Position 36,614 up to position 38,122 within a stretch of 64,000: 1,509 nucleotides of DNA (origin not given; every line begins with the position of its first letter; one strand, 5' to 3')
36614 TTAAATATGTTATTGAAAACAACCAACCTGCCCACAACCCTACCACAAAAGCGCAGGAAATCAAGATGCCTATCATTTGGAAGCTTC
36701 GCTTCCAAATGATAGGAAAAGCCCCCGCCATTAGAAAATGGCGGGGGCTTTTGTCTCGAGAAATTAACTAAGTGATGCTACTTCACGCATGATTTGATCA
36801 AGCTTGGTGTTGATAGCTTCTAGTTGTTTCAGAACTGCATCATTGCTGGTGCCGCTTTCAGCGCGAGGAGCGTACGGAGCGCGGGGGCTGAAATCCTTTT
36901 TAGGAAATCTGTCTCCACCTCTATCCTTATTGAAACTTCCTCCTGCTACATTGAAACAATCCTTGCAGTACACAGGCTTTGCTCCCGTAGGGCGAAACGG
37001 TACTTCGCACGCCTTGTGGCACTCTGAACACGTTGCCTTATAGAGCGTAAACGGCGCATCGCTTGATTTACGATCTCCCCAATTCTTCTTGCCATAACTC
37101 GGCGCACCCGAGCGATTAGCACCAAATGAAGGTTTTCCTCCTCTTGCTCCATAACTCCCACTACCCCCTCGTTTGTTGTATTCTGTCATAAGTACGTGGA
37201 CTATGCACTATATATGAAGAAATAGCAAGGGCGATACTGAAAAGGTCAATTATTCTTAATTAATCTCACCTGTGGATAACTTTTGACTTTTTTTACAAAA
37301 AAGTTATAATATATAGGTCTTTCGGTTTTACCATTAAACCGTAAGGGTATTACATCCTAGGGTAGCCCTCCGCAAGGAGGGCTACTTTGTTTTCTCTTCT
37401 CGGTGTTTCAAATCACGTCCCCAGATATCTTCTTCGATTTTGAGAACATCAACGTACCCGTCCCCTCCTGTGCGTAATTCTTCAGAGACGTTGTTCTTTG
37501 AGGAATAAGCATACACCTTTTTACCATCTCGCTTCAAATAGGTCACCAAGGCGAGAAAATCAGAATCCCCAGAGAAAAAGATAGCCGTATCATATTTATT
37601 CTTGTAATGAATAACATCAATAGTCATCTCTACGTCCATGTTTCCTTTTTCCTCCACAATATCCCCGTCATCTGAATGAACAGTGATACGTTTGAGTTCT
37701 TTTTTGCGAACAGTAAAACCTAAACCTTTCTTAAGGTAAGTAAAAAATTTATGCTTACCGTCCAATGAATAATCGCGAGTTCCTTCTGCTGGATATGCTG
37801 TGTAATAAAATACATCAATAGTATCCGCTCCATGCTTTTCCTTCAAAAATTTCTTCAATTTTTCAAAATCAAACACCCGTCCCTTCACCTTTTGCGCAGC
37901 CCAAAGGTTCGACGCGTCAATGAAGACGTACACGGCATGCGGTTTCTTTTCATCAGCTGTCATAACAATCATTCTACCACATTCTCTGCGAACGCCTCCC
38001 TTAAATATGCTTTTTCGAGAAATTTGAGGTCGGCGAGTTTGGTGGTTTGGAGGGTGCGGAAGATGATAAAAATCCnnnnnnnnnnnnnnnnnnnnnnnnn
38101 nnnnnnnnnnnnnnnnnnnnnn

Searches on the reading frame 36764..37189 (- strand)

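Call 66: search_protein_families(library=pfam, proteins=[window:36764-37189:-], max_evalue=0.001)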
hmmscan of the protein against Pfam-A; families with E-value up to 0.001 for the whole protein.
window:36764-37189:- (141 aa): 1 family
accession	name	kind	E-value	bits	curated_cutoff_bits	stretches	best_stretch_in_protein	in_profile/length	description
PF23477.1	zf_Tbcl_2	-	9e-15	54.5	27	1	49-80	3-34/37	Probable treble clef zinc finger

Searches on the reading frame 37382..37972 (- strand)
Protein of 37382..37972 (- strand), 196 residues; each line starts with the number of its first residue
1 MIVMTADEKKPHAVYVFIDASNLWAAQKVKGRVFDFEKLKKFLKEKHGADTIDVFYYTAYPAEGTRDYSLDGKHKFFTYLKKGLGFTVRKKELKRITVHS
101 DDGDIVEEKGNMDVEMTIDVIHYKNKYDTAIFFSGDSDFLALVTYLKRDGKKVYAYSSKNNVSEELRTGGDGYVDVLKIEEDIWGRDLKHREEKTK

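Call 66: search_protein_families(library=pfam, proteins=[window:37382-37972:-], max_evalue=0.001)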
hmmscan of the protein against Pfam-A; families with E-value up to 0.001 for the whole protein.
window:37382-37972:- (196 aa): 1 family
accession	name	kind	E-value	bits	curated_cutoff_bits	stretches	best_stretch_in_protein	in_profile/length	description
PF01936.24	NYN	-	1e-23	84.9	24.2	1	14-175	2-143/145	NYN domain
